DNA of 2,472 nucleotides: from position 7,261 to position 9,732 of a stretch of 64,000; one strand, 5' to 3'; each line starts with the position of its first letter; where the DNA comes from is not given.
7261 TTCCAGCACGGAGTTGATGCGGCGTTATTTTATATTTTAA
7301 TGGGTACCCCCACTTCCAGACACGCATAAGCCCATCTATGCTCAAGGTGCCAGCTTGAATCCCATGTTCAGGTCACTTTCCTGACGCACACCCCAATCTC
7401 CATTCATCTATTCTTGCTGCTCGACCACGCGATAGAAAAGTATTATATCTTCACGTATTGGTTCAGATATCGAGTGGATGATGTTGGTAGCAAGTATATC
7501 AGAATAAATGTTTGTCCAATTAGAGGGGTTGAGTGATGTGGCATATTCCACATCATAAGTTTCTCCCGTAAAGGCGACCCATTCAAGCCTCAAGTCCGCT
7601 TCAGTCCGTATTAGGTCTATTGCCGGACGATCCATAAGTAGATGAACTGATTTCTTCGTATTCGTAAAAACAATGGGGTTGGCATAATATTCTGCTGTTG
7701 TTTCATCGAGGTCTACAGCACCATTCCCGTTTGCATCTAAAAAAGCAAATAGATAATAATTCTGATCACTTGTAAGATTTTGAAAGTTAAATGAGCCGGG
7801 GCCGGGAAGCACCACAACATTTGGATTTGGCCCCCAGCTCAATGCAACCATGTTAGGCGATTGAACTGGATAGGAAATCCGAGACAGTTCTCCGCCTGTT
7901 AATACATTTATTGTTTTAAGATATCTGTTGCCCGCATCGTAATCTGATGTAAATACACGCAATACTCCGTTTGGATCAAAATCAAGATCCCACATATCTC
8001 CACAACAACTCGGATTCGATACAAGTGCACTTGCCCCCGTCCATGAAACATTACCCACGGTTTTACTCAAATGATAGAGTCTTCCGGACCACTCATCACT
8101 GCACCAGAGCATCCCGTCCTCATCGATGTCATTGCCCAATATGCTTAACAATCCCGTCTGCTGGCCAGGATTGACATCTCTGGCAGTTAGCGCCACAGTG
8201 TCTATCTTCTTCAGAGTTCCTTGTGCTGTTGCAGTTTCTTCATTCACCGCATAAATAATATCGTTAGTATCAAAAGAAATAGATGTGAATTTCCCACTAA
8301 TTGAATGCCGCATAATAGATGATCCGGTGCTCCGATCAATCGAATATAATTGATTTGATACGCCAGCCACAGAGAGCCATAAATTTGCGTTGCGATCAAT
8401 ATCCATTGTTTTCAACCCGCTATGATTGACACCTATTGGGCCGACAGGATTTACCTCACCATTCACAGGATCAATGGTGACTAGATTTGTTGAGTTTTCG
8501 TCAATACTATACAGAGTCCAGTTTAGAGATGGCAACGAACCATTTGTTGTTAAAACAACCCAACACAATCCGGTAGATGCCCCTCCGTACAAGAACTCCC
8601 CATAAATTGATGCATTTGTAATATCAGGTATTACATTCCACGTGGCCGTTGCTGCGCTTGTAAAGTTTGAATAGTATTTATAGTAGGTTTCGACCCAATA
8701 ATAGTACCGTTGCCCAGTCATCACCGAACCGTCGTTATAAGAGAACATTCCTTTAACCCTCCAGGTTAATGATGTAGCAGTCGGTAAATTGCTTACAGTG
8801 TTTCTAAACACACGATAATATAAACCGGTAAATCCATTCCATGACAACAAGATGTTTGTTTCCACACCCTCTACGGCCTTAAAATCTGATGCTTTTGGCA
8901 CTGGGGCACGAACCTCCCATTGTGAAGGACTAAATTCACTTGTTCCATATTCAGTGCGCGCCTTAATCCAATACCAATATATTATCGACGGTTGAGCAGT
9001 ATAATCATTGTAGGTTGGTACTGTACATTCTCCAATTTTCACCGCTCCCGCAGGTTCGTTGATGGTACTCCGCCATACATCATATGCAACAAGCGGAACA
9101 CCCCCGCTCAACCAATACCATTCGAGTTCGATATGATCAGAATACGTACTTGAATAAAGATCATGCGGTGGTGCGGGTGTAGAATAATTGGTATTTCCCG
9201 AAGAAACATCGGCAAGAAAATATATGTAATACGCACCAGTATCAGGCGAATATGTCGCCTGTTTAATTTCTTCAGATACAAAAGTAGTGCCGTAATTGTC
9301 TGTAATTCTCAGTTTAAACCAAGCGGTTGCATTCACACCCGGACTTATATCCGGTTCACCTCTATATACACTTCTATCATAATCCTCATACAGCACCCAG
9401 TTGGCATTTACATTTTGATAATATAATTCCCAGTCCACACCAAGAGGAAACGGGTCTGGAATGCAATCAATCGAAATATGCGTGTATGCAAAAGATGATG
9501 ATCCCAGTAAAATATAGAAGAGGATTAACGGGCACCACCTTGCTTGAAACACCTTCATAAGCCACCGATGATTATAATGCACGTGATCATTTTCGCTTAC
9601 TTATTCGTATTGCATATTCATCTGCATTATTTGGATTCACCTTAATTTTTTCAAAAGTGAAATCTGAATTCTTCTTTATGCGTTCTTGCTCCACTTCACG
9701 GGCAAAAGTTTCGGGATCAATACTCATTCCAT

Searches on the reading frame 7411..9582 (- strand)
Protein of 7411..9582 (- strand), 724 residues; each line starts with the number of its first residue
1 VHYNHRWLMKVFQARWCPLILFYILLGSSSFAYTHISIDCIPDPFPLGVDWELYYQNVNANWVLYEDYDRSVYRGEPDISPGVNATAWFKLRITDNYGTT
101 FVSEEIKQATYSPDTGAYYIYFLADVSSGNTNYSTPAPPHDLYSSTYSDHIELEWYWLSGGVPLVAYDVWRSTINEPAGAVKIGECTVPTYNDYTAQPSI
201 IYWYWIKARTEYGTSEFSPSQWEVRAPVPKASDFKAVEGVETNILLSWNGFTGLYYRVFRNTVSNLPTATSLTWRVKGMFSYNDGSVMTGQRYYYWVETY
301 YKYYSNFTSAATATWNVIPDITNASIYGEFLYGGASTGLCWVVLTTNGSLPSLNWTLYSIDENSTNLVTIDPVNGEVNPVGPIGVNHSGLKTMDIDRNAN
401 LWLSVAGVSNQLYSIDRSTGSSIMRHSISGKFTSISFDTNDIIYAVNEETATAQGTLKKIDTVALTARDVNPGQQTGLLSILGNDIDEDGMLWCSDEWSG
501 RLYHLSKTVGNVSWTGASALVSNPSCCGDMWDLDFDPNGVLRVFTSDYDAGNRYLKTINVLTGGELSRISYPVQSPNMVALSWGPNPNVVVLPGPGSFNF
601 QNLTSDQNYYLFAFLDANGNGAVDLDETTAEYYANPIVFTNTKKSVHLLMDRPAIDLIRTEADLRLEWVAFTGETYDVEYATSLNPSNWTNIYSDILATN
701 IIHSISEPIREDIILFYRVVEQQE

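Call 87: search_protein_families(library=pfam, proteins=[window:7411-9582:-])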
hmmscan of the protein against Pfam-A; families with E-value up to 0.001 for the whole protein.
window:7411-9582:- (724 aa): 1 family
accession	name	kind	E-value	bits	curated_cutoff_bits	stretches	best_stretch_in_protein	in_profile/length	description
PF14339.12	DUF4394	-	6.6e-09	35.9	29.6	1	356-428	142-220/230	Domain of unknown function (DUF4394)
